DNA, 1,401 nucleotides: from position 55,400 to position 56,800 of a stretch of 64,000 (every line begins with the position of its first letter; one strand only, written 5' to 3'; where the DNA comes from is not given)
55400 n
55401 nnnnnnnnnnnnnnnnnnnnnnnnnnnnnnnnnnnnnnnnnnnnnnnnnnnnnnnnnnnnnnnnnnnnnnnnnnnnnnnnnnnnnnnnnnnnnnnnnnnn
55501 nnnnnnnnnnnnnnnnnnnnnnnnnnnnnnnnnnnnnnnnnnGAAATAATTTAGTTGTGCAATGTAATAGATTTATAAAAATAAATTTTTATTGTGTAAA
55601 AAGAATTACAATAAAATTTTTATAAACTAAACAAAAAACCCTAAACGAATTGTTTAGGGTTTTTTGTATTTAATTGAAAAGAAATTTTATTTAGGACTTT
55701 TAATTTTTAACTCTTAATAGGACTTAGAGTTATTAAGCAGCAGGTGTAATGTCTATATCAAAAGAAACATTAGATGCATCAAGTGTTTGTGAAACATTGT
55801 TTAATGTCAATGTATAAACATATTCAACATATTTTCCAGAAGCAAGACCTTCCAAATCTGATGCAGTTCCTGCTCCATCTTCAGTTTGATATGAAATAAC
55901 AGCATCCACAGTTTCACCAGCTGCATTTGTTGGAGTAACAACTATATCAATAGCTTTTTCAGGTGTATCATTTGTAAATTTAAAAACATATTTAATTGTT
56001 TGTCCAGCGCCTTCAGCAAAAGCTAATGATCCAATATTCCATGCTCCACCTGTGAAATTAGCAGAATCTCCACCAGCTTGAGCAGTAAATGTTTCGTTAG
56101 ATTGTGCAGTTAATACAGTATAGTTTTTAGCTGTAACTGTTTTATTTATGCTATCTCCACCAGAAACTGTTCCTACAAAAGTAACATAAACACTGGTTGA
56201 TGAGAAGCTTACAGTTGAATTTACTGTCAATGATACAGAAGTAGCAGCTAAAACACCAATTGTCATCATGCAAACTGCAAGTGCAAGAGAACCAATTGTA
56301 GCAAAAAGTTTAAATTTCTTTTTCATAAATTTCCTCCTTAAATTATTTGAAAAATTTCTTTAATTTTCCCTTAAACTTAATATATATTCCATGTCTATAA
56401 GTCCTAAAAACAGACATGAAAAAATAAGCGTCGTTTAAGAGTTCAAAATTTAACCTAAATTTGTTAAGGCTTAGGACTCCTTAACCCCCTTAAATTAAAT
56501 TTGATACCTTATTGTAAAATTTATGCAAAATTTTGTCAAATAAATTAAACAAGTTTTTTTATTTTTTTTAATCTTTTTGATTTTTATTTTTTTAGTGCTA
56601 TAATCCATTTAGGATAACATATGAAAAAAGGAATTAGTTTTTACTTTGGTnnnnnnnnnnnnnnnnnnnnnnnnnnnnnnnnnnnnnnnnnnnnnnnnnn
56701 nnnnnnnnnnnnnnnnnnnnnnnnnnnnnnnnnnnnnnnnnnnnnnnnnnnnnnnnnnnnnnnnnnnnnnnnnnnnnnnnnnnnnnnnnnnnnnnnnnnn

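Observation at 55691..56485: Four copies of a complementary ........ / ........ motif in UTR hairpin loops bracketing one small secreted-protein gene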

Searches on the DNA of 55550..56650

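Call 17: search_rna_families(source=window, start=55550, end=56650, threshold=evalue, max_evalue=10, show_alignments=3)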
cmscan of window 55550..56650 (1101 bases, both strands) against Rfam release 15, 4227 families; matches with E-value up to 10: 19.
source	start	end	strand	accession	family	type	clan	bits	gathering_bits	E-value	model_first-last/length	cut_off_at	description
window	55596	55665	+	RF02589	Spy779816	Gene; sRNA;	-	24.6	67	0.2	1-88/88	no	S. pyogenes small RNA 779816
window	55596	55663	+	RF02844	RefA9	Gene; antisense;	-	22.8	49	0.78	1-64/64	no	Enterococcus sRNA A9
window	55616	55667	-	RF01096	PK-HAV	Cis-reg;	-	21.1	50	9.9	1-56/56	no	HepA virus 3'-terminal pseudoknot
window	55610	55660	+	RF02418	Spd-sr07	Gene; sRNA;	-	21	55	1.9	1-63/63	no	Streptococcus sRNA Spd-sr07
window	55629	55675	-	RF02495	ohsC_RNA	Gene; antitoxin;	-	19.4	50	4.6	29-77/77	no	Oppression of Hydrophobic ORF by sRNA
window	55623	55682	-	RF00121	MicC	Gene; sRNA;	-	19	90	5.9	1-123/123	no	MicC RNA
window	55628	55663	+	RF00121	MicC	Gene; sRNA;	-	18.4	90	7.6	77-111/123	no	MicC RNA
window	55628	55672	-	RF04157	MIR9486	Gene; miRNA;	-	17.9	100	1.5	1-119/119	no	MIR9486 microRNA precursor family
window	55629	55669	+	RF04134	MIR7504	Gene; miRNA;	-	17.5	83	6.4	1-124/124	no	MIR7504 microRNA precursor family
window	55627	55670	+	RF04157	MIR9486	Gene; miRNA;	-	17.3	100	2.1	1-119/119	no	MIR9486 microRNA precursor family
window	55630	55711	-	RF00125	IS128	Gene; sRNA;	-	16.9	80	1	96-204/209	no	IS128 RNA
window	55630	55667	+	RF03401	mir-1323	Gene; miRNA;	-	16.8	98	2.3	1-73/73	no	mir-1323 microRNA precursor family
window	55616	55684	-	RF04210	MIR8643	Gene; miRNA;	-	15.2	135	7.6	1-150/150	no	MIR8643 microRNA precursor family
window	55790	55916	-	RF00441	snoZ242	Gene; snRNA; snoRNA; CD-box;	-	15.1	90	0.75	1-198/198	no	Small nucleolar RNA Z242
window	56073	56165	-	RF01625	ceN28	Gene; snRNA; snoRNA; CD-box;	-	15.1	70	6.4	1-88/88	no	Caenorhabditis snoRNA ceN28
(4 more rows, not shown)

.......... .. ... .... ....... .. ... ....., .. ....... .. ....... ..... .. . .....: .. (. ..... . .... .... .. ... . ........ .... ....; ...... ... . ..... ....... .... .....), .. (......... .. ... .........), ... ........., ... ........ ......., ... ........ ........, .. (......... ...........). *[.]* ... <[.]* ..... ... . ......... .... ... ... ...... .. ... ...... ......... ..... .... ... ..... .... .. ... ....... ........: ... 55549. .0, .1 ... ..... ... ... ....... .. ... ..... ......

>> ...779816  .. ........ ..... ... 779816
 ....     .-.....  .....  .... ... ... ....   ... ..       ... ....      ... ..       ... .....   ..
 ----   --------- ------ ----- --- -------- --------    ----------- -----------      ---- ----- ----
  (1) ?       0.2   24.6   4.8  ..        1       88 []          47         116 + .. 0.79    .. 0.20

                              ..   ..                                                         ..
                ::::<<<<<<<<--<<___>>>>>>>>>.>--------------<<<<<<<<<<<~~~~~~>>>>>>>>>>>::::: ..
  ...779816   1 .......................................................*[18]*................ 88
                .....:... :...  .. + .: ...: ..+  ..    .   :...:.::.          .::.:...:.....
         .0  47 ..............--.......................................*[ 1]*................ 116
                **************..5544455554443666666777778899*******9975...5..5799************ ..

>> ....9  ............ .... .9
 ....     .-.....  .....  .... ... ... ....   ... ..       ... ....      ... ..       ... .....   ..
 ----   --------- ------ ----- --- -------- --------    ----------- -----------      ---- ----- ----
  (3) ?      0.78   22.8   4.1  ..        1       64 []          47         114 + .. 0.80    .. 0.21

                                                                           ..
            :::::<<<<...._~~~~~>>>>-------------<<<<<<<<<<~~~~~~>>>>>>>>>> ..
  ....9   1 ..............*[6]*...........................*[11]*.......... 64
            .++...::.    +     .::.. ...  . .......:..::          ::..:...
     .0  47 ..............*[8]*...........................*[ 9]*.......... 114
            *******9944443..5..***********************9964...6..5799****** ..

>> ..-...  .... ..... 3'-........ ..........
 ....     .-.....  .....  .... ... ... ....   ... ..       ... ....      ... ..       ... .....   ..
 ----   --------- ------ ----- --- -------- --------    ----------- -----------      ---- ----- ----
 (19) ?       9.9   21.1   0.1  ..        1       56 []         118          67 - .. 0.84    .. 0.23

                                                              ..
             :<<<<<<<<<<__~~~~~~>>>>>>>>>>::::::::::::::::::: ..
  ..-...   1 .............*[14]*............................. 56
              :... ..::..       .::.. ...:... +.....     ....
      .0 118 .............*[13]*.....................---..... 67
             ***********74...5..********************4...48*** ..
